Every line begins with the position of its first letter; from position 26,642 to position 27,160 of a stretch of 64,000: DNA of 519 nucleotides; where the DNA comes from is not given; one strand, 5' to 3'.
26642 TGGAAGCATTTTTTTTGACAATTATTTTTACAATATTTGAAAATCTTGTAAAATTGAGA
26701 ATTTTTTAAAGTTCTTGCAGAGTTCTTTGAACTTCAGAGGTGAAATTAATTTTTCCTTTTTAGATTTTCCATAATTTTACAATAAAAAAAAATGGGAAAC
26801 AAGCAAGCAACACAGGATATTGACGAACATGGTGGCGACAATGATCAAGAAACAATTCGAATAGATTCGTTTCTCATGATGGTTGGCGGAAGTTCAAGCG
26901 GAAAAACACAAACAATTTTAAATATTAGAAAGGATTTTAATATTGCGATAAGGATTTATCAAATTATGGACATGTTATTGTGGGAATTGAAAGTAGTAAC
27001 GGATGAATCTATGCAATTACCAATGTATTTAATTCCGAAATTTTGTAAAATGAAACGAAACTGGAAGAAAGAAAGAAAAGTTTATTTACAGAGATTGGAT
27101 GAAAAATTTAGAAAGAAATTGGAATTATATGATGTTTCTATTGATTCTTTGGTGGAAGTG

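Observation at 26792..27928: N-myristoylated G-alpha-like protein with intact GKT P-loop but missing DVGGQ switch II and NKxD changed to TKPD: likely a GTPase-dead pseudo-G-alpha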

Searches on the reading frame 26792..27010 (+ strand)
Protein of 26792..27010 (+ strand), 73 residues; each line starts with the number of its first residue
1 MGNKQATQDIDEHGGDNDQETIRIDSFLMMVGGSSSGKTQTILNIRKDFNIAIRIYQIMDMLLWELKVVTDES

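Call 77: search_protein_families(library=pfam, proteins=[window:26792-27010:+], max_evalue=10)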
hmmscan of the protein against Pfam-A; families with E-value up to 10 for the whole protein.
seq(73 aa): 1 family
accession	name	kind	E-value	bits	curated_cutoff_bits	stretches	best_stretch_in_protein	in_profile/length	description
PF23291.1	KOW4_SPT5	-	0.13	12.6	27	1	16-49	3-36/55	Transcription elongation factor SPT5, fourth KOW domain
